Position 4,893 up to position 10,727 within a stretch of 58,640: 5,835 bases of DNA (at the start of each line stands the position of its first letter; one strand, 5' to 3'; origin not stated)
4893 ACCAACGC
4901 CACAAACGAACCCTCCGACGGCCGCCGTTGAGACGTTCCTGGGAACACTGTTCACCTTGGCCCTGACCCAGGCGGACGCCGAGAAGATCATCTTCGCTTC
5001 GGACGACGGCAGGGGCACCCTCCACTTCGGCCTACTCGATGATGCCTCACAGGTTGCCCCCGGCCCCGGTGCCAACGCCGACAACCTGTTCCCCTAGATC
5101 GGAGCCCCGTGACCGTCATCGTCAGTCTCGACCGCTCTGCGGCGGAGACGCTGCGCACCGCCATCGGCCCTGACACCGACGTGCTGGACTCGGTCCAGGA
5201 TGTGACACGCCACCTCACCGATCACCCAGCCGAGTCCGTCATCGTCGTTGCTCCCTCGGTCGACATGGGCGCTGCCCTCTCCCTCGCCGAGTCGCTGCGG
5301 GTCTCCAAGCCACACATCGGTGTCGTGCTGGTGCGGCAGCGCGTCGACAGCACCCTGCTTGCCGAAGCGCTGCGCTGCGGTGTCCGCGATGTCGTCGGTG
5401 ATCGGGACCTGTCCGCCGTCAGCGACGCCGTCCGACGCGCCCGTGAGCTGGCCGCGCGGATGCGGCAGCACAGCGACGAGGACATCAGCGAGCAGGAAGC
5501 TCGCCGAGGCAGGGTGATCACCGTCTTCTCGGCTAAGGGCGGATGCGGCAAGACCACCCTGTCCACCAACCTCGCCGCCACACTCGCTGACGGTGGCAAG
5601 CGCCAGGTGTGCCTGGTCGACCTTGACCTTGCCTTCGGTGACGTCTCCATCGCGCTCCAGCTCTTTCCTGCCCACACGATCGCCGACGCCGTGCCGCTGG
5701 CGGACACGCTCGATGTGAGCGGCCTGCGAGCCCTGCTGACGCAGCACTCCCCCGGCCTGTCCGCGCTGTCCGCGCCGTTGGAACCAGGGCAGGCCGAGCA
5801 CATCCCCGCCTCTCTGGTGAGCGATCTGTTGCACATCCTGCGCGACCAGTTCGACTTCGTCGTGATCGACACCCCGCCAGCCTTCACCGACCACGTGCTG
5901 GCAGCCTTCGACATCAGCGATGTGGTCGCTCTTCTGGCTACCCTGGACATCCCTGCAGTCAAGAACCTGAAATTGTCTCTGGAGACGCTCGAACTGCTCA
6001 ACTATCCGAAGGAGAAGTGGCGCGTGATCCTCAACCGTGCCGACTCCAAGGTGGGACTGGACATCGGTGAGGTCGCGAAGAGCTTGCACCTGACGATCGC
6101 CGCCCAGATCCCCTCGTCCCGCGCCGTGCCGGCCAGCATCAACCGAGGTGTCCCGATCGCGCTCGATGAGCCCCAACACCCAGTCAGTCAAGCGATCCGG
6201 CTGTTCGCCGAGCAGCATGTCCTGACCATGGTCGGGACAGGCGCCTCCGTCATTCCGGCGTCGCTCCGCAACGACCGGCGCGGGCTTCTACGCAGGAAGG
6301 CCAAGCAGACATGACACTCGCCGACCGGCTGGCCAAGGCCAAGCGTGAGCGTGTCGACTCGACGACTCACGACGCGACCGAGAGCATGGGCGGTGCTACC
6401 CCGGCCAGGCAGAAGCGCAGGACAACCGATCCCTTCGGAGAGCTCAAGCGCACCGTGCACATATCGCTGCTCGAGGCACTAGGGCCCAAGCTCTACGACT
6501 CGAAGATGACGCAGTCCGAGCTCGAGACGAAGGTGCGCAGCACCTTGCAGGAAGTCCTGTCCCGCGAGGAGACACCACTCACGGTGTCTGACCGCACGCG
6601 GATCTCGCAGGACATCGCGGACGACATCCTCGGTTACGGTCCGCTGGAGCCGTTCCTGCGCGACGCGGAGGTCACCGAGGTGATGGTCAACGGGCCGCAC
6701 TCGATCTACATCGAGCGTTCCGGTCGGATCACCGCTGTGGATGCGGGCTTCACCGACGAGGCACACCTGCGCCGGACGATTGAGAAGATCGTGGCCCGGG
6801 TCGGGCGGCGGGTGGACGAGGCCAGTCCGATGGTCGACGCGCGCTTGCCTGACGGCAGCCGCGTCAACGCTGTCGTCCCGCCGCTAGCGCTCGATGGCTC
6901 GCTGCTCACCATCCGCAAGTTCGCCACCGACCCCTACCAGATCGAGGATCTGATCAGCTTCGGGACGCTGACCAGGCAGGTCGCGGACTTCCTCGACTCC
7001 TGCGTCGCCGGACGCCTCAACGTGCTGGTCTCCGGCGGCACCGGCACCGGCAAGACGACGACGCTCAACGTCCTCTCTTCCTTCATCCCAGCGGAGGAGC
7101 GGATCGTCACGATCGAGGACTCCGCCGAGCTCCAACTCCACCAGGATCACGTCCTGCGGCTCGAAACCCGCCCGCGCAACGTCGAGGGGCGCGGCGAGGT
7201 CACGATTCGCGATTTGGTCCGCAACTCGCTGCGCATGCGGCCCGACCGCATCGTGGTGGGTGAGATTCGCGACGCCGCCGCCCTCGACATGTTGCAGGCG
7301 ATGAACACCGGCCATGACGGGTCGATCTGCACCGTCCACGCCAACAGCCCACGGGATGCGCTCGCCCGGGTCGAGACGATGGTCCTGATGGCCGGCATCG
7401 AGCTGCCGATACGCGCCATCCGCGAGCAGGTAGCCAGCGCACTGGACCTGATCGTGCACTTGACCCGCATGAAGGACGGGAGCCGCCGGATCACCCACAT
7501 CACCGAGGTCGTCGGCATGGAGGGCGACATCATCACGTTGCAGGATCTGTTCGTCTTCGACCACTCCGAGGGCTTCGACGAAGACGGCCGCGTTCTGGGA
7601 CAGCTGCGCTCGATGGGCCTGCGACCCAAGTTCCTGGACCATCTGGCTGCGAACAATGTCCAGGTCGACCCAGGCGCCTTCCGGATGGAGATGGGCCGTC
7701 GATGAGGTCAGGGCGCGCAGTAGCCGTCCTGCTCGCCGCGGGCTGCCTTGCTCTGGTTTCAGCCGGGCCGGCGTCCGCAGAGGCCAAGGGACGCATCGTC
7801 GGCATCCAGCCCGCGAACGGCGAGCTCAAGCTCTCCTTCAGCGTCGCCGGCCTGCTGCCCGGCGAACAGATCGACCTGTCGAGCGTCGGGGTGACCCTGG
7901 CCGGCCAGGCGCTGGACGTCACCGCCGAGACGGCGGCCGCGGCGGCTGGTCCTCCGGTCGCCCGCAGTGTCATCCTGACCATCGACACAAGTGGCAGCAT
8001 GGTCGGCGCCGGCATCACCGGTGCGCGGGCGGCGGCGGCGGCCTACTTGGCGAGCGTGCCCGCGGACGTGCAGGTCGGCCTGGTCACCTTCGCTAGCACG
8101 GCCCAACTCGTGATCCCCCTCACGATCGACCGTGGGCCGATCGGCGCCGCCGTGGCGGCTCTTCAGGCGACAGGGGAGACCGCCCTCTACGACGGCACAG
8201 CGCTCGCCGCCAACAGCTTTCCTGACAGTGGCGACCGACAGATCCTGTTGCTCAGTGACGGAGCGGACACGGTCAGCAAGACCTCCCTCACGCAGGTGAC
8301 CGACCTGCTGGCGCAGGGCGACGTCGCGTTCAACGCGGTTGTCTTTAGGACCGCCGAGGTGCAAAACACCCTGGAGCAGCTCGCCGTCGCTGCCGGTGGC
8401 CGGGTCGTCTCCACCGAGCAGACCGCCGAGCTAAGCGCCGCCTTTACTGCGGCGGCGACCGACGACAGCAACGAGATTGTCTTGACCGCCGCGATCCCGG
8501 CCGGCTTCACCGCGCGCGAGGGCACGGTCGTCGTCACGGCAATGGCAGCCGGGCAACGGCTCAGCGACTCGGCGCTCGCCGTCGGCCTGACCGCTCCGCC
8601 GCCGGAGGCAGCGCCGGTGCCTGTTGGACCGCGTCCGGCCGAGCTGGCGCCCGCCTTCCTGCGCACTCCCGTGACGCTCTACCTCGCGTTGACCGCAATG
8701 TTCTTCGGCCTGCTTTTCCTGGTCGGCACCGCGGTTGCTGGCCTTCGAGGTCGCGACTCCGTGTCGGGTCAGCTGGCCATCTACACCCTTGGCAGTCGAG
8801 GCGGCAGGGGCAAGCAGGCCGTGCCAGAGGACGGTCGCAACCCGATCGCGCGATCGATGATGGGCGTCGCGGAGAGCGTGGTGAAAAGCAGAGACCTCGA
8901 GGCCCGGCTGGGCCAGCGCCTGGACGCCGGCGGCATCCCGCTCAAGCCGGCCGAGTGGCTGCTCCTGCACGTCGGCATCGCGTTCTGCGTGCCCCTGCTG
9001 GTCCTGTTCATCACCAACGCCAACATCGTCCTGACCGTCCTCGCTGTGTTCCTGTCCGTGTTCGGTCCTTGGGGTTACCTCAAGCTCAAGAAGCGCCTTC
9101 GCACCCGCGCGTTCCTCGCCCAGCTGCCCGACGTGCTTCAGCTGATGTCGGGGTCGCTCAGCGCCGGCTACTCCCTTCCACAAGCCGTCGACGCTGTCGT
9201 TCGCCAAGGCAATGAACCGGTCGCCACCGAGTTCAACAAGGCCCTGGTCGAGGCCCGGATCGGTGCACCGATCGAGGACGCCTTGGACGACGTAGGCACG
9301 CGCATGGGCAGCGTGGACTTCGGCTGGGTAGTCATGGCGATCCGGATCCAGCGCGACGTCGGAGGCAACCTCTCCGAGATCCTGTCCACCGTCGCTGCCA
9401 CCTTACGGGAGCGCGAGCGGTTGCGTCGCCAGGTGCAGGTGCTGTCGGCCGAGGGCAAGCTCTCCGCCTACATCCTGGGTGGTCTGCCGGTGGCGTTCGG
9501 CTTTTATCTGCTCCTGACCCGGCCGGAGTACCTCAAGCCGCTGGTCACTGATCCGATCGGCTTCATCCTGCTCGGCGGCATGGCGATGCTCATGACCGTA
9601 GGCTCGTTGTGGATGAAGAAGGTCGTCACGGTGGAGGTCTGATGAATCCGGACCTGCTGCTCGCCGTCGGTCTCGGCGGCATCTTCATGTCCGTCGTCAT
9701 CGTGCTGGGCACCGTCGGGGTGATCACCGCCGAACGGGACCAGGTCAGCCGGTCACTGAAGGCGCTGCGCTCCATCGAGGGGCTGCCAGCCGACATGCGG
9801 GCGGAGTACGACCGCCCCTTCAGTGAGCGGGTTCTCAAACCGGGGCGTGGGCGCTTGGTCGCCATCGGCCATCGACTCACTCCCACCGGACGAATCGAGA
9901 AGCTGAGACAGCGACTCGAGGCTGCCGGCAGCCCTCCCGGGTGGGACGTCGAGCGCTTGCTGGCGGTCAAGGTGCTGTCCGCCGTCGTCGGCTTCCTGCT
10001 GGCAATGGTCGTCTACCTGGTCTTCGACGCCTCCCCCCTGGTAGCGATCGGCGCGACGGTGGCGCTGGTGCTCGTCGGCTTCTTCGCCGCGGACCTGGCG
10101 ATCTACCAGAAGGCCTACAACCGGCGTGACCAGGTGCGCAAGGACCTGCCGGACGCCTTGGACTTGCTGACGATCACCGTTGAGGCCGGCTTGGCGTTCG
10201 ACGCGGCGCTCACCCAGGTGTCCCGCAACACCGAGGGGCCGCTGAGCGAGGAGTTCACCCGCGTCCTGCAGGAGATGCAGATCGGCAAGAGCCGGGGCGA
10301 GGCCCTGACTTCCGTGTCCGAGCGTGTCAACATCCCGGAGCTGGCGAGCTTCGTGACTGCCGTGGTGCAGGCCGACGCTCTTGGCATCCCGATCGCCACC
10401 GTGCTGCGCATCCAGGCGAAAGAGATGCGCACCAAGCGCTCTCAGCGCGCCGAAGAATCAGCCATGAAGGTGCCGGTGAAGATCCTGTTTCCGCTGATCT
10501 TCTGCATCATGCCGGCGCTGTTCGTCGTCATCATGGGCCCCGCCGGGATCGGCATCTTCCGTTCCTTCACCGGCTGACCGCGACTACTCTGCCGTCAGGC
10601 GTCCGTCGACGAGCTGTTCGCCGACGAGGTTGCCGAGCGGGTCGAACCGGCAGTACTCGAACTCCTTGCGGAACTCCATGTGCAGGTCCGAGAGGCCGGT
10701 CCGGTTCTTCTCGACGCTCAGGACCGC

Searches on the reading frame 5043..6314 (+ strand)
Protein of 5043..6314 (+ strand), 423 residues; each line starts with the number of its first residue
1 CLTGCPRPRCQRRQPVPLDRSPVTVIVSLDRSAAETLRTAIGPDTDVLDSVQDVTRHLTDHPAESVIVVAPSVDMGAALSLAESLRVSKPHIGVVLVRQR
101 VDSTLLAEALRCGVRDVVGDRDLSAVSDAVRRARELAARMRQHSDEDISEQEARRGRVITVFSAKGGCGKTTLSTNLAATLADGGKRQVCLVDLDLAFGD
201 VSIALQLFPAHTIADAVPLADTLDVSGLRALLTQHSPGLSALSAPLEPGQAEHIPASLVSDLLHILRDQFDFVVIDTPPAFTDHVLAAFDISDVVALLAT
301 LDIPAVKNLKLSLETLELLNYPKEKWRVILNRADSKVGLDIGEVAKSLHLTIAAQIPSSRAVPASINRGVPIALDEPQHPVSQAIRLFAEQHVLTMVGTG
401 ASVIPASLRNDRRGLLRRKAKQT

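Call 45: search_protein_families(library=pfam, proteins=[window:5043-6314:+], max_evalue=0.001)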
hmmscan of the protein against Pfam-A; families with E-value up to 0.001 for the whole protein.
window:5043-6314:+ (423 aa): 7 families
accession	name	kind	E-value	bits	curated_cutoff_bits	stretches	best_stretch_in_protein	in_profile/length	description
PF13614.12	AAA_31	-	1.2e-14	55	27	1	157-318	2-166/177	AAA domain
PF10609.15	ParA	-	5.7e-13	49.3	27.1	1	157-197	4-43/246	NUBPL iron-transfer P-loop NTPase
PF01656.29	CbiA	-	1.9e-11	44.5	25.4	1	159-372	1-125/125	CobQ/CobB/MinD/ParA nucleotide binding domain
PF02374.21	ArsA_ATPase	-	4.2e-06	26.6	24.3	1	160-195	4-38/305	Anion-transporting ATPase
PF09140.17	MipZ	-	2.3e-05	24.3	20.7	0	158-196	2-39/262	ATPase MipZ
PF13481.12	AAA_25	-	0.0004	20.5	27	0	158-185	34-61/195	AAA domain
PF16575.11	CLP1_P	-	0.00095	19.5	26.6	0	168-203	5-39/188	mRNA cleavage and polyadenylation factor CLP1 P-loop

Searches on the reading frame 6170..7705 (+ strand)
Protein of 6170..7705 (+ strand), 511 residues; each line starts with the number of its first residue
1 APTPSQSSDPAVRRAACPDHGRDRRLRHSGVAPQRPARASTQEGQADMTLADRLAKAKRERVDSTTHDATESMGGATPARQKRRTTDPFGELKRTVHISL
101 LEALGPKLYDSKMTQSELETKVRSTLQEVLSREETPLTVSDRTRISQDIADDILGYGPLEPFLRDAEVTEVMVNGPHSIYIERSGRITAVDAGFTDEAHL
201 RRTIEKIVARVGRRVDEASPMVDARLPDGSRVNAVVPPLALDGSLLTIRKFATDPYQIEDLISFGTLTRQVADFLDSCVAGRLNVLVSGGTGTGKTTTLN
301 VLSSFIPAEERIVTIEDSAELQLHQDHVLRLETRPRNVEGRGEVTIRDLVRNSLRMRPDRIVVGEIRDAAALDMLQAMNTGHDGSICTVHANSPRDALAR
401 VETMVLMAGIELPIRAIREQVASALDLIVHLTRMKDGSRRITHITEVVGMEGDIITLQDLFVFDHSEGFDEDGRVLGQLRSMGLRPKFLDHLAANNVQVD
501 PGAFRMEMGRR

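Call 45: search_protein_families(library=pfam, proteins=[window:6170-7705:+], max_evalue=0.001)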
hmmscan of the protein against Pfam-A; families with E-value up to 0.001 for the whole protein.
window:6170-7705:+ (511 aa): 2 families
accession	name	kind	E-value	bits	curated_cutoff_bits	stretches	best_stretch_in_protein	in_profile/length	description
PF00437.27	T2SSE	-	2.1e-65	221.3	24.9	1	156-434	5-280/370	Type II/IV secretion system protein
PF13191.12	AAA_16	-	6.3e-05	24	32.6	1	268-316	9-58/167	AAA ATPase domain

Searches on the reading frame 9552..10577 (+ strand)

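Call 45: search_protein_families(library=pfam, proteins=[window:9552-10577:+], max_evalue=0.001)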
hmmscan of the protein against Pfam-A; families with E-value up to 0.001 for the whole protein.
window:9552-10577:+ (341 aa): 2 families
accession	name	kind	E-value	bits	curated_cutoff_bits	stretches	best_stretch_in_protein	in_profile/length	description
PF00482.28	T2SSF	-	1.8e-20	73.6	25.2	1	203-328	2-124/125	Type II secretion system (T2SS), protein F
PF19359.4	DUF5936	-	1.8e-07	31.6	27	1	101-187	57-137/141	Family of unknown function (DUF5936)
